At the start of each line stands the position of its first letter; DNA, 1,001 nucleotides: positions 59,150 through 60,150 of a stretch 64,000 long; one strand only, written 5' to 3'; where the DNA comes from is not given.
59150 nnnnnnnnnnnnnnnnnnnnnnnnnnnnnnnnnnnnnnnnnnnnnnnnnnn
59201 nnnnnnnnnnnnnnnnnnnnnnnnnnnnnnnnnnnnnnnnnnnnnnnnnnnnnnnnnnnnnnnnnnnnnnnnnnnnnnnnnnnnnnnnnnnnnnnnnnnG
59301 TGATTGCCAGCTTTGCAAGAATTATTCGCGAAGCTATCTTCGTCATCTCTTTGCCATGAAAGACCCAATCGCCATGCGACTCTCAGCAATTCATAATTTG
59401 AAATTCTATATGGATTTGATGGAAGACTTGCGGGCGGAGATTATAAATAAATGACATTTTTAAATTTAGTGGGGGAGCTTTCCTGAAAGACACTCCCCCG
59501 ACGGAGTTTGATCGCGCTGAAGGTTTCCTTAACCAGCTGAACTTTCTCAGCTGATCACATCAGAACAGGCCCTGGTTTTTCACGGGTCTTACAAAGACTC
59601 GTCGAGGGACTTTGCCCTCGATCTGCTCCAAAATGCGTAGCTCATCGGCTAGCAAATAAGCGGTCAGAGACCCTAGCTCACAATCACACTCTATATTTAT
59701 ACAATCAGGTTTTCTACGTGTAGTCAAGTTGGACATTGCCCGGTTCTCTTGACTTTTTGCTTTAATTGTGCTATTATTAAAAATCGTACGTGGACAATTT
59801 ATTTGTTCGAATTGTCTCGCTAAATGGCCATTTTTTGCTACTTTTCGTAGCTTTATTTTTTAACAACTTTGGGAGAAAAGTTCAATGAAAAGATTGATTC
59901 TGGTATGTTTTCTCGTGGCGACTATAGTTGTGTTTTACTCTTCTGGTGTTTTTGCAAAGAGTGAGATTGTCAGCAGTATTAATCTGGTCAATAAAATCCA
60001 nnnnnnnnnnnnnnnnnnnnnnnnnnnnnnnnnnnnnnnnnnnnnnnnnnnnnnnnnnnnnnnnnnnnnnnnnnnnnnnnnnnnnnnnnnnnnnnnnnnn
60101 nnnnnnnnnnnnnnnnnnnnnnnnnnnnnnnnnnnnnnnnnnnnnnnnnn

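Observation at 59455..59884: GC-rich, ORF-free ~400-bp segment downstream of tgt with several stable hairpins: candidate structured ncRNA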

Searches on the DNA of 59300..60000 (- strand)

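Call 5: search_rna_families(source=window, start=59300, end=60000, threshold=evalue, max_evalue=10, show_alignments=3)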
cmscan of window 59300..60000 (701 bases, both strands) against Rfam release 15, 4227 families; matches with E-value up to 10: 3.
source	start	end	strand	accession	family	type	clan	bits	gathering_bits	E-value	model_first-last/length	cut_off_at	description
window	59810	59894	-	RF00072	SNORA75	Gene; snRNA; snoRNA; HACA-box;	-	22.2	80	0.69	1-134/134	no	Small nucleolar RNA SNORA75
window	59504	59603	+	RF02994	IMPDH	Gene; sRNA;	-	17.2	95.4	0.91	1-108/108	no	IMPDH RNA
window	59318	59351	-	RF01648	ceN65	Gene; snRNA; snoRNA; CD-box;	-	14.9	48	3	1-65/65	no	Caenorhabditis snoRNA ceN65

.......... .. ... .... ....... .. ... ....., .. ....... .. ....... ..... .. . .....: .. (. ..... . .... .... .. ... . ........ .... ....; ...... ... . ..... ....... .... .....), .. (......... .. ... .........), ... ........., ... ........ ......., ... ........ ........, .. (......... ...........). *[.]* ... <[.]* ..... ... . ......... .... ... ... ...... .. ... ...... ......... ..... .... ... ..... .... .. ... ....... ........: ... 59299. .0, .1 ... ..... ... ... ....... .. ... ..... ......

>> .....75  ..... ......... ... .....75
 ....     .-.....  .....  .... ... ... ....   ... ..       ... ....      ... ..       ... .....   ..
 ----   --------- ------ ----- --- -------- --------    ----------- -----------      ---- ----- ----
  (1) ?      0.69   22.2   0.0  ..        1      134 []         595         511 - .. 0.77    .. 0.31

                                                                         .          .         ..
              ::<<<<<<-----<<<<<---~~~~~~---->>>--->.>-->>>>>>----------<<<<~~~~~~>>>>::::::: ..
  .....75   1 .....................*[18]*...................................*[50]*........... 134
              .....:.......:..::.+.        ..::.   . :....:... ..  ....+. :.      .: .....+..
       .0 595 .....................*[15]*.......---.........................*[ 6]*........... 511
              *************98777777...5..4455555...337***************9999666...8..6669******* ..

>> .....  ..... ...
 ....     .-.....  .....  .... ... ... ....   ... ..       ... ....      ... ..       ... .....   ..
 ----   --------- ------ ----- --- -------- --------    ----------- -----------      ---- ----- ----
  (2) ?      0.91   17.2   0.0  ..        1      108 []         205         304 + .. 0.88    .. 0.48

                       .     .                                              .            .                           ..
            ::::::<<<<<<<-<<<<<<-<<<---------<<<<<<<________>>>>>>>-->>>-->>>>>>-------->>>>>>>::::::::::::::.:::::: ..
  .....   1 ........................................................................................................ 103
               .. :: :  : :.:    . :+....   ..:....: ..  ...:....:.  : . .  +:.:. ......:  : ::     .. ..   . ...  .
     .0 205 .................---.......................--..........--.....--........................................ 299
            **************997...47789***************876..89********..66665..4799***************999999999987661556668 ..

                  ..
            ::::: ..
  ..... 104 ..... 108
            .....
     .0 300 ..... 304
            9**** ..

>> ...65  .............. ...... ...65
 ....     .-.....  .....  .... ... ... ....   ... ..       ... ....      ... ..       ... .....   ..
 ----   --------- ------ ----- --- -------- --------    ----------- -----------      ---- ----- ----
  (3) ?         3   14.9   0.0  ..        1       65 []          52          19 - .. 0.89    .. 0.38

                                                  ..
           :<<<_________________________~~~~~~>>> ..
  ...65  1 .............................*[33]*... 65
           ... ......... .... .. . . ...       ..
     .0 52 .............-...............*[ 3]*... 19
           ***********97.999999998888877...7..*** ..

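Call 38: search_rna_families(source=window, start=59460, end=59700, threshold=evalue, max_evalue=10, show_alignments=4)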
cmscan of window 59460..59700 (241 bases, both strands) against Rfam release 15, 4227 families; matches with E-value up to 10: 1.
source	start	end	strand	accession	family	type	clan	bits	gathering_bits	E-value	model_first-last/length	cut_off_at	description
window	59504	59603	+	RF02994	IMPDH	Gene; sRNA;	-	17.2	95.4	0.31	1-108/108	no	IMPDH RNA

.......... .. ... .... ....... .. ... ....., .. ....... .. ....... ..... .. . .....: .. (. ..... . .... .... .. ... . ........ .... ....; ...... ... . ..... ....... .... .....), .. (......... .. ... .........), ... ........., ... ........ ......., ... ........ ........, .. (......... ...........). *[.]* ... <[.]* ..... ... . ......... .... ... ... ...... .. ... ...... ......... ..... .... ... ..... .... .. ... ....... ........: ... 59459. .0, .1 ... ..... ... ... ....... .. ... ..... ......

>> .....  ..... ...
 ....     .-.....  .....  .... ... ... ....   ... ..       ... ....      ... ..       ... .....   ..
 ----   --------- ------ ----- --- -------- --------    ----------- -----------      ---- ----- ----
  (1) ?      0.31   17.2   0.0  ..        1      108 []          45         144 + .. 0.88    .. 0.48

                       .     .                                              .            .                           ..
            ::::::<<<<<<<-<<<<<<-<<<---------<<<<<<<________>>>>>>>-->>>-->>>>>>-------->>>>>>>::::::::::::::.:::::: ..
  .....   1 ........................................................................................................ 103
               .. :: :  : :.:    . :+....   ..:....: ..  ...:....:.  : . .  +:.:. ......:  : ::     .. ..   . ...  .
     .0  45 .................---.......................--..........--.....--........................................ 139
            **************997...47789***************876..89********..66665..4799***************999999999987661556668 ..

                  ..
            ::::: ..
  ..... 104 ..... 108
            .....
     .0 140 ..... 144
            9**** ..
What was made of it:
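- On Bacterial RNase P RNA (Rfam RNaseP_bact_a/b): No hit at E<=10 on 59300-60000 or on 59460-59700 (calls 5, 38).
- On 6S RNA: No hit, even at E<=10 (calls 5, 38).
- Closest known: 6S RNA. Different: There is no match to the Rfam model even at E<=10 on a 241-nt search space (calls 5, 38).
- Tried and rejected: Rfam at E<=10 on the segment gave only chance hits: SNORA75, IMPDH and ceN65, all far below gathering score (calls 5, 38).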

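Call 49: build_rna_model(alignment_id=A3)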
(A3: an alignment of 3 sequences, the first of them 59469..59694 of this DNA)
Model R1 built from alignment A3 (3 sequences, 226 columns); structure: RNAalifold consensus.
model positions 226; base pairs 73; branch points 5; effective number of sequences 0.7; information 0.59 bits per position. Calibrated on 0.2 Mb of random sequence (short: E-values are rough).
structure used (alignment columns):
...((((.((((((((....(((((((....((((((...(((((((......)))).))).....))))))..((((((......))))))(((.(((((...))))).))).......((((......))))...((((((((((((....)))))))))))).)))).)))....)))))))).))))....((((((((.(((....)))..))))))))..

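Call 50: search_with_rna_model(model_id=R1, sources=[window, L014, L015, L016, L017, L018, L019, L020, L021, L022, L023, L024, L025, L026, L027, L028, L029, L030, L031, L032, L033, L034, L035, L036, L037, L038, L039, L040, L041, L042, L043, L044, L045, L046, L047, L048, L049, L050, L053, L054, L057, L058, L059, L060, L061, L062], max_evalue=10, show_alignments=0)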
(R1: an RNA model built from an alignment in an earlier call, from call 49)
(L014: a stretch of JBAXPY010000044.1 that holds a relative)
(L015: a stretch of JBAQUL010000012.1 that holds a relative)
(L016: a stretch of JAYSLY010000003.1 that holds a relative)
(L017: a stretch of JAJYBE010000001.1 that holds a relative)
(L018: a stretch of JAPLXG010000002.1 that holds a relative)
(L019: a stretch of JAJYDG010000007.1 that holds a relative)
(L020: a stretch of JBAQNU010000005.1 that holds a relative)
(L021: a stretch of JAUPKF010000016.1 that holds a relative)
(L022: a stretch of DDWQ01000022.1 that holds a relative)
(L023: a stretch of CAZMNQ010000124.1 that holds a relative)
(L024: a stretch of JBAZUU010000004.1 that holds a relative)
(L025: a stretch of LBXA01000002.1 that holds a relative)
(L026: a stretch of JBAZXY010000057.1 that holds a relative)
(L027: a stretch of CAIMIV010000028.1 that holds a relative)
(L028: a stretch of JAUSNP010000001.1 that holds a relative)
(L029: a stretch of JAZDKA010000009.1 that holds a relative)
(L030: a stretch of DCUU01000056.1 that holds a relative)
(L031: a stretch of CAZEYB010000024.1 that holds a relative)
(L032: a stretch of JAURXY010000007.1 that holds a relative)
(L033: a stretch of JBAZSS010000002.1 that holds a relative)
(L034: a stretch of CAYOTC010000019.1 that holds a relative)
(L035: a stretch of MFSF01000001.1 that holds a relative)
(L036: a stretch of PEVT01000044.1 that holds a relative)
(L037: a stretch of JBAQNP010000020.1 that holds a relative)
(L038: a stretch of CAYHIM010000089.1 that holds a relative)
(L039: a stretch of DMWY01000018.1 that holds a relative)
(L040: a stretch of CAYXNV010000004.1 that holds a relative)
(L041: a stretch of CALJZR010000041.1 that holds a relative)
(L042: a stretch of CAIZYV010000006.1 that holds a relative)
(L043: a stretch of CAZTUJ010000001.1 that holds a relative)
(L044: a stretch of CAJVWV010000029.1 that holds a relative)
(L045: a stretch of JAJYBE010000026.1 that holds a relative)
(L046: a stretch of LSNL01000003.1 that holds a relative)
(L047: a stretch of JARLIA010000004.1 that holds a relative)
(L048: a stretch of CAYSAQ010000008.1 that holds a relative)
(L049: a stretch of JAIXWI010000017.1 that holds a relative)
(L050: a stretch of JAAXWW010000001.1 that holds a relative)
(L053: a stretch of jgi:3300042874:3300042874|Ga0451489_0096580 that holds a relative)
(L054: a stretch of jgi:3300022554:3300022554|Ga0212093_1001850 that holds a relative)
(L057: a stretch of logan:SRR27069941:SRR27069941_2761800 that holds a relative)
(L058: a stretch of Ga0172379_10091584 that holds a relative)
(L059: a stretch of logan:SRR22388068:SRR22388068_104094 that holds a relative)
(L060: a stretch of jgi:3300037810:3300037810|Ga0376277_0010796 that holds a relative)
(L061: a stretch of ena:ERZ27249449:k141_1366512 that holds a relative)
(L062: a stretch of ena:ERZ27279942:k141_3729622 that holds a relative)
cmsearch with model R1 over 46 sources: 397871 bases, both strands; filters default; matches with E-value up to 10: 3.
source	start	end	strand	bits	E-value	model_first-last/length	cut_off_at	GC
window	59469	59694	-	272.1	6.1e-95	1-226/226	no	0.51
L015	5248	5472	-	267.6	2.4e-93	1-226/226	no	0.51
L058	1918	2142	+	257.1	1.3e-89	1-226/226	no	0.52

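Call 51: search_with_rna_model(model_id=R1, source=L014, start=3700, end=4300, filters=off, max_evalue=10, show_alignments=2)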
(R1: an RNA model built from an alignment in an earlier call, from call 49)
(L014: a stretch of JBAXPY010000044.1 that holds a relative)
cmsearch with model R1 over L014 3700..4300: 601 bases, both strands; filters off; matches with E-value up to 10: 10.
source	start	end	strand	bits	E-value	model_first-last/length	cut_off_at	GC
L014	3835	4052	-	17.9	4.2e-07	1-226/226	no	0.46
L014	3897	3924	+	9.7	0.00035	138-165/226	no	0.36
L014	4163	4214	+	3.1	0.076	1-226/226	no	0.44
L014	3976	3993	+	2.6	0.11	73-92/226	no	0.67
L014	4168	4219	-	2.4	0.14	1-226/226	no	0.42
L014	4242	4266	-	0.3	0.78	41-65/226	no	0.48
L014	3811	3881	+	0.2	0.85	1-226/226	no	0.28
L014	4076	4123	+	-1.8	4.3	1-226/226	no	0.38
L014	3817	3831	-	-2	5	203-217/226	no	0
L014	4240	4251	+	-2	5.1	45-56/226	no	0.5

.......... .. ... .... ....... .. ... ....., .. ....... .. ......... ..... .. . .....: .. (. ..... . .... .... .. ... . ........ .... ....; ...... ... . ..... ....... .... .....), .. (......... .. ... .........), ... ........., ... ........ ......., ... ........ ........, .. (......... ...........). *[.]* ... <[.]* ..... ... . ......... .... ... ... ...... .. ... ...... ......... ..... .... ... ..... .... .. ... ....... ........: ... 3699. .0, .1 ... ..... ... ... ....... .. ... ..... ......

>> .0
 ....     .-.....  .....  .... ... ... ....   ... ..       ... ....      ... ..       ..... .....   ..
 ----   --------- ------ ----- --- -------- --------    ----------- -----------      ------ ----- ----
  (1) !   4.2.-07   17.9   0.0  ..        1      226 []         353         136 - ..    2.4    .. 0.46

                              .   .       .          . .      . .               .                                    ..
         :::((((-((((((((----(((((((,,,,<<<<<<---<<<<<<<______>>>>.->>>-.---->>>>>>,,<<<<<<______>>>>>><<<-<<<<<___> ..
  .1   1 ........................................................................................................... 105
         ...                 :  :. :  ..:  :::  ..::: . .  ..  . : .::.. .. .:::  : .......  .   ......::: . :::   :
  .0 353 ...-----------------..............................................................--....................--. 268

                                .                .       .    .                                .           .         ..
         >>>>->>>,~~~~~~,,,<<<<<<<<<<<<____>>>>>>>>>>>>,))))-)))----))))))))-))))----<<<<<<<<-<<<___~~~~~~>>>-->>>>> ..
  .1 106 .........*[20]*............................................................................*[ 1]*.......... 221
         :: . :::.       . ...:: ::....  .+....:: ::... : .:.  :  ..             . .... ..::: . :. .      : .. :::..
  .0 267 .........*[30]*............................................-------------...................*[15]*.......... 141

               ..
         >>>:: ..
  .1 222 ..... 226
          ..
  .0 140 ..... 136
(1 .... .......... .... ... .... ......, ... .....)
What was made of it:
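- Closest known: RNase P RNA, tmRNA and SRP RNA. Different: The GGCAAAGUCC loop is not kept in L014 (call 51).
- A diverged copy with the same hairpin order lies at the same site in L014 (call 51).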

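Call 53: search_with_rna_model(model_id=R1, sources=[L016, L017, L018, L019, L020, L021, L022, L059, L060, L062, L053, L057], filters=off, max_evalue=1, show_alignments=2)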
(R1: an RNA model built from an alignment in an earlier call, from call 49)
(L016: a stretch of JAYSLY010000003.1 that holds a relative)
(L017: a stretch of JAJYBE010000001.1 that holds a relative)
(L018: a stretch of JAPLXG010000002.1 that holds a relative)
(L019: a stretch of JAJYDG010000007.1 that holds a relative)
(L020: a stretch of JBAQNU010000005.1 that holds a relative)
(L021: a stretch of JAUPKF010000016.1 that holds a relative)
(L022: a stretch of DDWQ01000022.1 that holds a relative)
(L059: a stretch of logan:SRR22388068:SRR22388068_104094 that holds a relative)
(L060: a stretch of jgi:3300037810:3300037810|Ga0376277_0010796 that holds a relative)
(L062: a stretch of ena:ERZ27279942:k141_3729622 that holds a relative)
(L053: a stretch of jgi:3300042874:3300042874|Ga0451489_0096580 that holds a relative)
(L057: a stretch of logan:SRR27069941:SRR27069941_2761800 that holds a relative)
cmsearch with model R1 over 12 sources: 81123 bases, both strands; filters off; matches with E-value up to 1: 27.
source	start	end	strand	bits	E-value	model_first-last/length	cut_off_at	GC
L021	3858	3943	-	12.9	0.0032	1-226/226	no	0.53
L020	6934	6995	-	12.6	0.0041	1-226/226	no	0.34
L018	5981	6056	+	11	0.016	1-226/226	no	0.54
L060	6954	7053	+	10.8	0.018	1-226/226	no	0.34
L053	2421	2455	+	10.4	0.026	35-69/226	no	0.2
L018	5995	6054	-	10.2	0.029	1-226/226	no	0.58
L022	1137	1199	-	10.1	0.034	1-226/226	no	0.3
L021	3898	3926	+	9.8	0.041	195-224/226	no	0.66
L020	6871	6964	+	9.8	0.043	1-226/226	no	0.4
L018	228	301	+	9.5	0.053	1-226/226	no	0.32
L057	16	63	+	9.2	0.068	1-226/226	no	0.33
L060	4208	4298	+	9.1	0.073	1-226/226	no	0.43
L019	7099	7162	-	8.5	0.12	1-226/226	no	0.3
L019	7607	7711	+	8.2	0.16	1-226/226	no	0.38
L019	7123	7195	+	7.6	0.27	1-226/226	no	0.26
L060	4013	4108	-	7.5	0.28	1-226/226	no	0.39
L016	5161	5343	+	7.4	0.3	1-226/226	no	0.42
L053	1396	1471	+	7.2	0.37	1-226/226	no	0.5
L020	205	233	+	7.1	0.38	137-165/226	no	0.55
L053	2315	2345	+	7.1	0.38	135-165/226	no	0.58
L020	997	1204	-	7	0.43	1-226/226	no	0.49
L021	3832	3889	+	6.8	0.49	1-226/226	no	0.45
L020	1084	1168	+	6.8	0.52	1-226/226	no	0.49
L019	5099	5130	-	6.6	0.59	135-165/226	no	0.38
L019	612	639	-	6.5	0.61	138-165/226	no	0.39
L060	75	128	-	6.2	0.8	1-226/226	no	0.44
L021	7246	7313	+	6.1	0.91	1-226/226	no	0.32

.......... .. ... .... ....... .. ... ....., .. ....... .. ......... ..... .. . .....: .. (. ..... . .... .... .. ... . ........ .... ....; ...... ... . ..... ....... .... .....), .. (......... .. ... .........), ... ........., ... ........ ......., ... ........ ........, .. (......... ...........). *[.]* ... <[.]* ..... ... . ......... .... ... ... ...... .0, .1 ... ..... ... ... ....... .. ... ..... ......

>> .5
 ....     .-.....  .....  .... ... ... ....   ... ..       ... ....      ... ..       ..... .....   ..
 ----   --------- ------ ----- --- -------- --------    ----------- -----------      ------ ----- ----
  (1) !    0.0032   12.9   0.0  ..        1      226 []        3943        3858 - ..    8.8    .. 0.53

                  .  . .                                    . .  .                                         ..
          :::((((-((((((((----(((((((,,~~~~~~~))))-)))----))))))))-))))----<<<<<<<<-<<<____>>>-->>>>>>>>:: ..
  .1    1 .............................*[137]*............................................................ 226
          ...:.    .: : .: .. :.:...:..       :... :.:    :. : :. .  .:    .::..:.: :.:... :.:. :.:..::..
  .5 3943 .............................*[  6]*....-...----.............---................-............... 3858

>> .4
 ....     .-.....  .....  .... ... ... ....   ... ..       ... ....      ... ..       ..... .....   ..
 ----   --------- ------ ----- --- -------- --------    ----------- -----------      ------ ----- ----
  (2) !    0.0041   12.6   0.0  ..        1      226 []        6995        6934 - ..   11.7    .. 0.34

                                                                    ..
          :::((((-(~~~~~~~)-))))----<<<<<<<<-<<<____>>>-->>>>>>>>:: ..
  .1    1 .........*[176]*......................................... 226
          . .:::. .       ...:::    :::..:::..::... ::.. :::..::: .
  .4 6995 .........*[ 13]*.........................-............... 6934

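Call 54: search_with_rna_model(model_id=R1, sources=[window, L014, L015, L058], filters=off, max_evalue=0.001, make_alignment=true)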
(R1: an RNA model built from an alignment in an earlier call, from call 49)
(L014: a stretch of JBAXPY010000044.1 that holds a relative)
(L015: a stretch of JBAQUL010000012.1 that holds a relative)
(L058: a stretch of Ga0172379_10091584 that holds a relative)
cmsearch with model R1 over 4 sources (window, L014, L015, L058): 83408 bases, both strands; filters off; matches with E-value up to 0.001: 4.
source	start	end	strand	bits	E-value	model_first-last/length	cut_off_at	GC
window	59469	59694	-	272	1.3e-95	1-226/226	no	0.51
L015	5248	5472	-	267.6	5.1e-94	1-226/226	no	0.51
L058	1918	2142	+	257.1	2.8e-90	1-226/226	no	0.52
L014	3835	4052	-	17.9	5.8e-05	1-226/226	no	0.46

Alignment A4: 4 matches aligned to the model, 273 columns, each read 5' to 3' on its own strand. Consensus structure (alignment columns), stored with it:
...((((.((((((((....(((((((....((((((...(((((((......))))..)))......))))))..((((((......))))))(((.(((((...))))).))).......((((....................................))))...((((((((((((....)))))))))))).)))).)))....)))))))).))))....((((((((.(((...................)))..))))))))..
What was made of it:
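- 59469..59694 (-): Candidate structured small RNA (~226 nt, 51% GC). A closing helix P1 (59691-59679 with 59516-59504) and P2 (59674-59668 with 59528-59521) enclose a multi-helix junction. A separate 3' terminal hairpin follows. The covariance model finds only window, L015, L058 and a diverged L014 copy (calls 50, 51, 54).
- Noise in 81 kb reached at most 12.9 bits, and those hits had most of the model deleted (calls 51, 53, 54).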

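Call 59: search_dna_similar(query=window:59455-59760:+, collection=phages, mode=distant, max_evalue=0.01)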
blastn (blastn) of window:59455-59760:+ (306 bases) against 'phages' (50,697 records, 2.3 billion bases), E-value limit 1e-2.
No match.

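Call 80: search_with_rna_model(model_id=R1, sources=[L063, L064, L065, L061], filters=off, max_evalue=1, show_alignments=1)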
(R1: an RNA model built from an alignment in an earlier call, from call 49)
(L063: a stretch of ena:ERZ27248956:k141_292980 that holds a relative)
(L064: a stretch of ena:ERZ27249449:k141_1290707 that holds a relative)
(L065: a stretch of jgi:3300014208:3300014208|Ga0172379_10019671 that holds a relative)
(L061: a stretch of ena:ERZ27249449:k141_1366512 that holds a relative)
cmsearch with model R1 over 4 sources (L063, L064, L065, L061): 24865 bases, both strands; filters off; matches with E-value up to 1: 14.
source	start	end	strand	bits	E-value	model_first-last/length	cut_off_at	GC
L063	6153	6218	-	12.4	0.0015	1-226/226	no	0.65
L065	6888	6987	+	10.8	0.0055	1-226/226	no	0.34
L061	3860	3950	+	9.1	0.023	1-226/226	no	0.43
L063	3858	3927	-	9.1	0.023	1-226/226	no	0.51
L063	6139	6218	+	8.3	0.043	1-226/226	no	0.61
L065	3872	3927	-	8.2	0.048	1-226/226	no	0.59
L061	3665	3760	-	7.5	0.087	1-226/226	no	0.39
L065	1587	1624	+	7.4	0.095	1-226/226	no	0.58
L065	4165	4215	+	7.1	0.12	1-226/226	no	0.53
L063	3886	3956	+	7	0.13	1-226/226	no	0.58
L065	4156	4206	-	6.8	0.15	1-226/226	no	0.63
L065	3880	3965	+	5.8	0.34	1-226/226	no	0.51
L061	3867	3915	-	5.7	0.38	9-187/226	no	0.53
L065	5490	5537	-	5.1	0.59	1-226/226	no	0.19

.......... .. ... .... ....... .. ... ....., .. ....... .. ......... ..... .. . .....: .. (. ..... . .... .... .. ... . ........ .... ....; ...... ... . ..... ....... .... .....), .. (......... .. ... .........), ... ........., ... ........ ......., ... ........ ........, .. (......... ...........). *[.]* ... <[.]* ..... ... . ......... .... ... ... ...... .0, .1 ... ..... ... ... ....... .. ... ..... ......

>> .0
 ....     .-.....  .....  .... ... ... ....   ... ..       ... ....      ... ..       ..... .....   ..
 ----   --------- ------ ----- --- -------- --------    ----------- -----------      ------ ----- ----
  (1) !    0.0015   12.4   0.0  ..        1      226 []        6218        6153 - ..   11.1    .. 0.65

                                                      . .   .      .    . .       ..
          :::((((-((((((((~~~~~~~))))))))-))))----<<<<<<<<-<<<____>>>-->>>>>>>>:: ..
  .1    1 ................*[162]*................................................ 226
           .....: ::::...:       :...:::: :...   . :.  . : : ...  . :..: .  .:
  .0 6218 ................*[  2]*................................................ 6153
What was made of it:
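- Tried and rejected: The covariance model with default filters (call 50) and with filters off (calls 51, 53, 54, 80).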

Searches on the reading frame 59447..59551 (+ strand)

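Call 68: search_protein_families(library=pfam, proteins=[window:59447-59551:+], max_evalue=1)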
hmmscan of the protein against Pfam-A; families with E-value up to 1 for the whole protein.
seq(35 aa): 1 family
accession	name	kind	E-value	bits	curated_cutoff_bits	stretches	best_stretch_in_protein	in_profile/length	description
PF18526.6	DB_JBP1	-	0.2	12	25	1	5-24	131-150/164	Thymine dioxygenase JBP1 DNA-binding domain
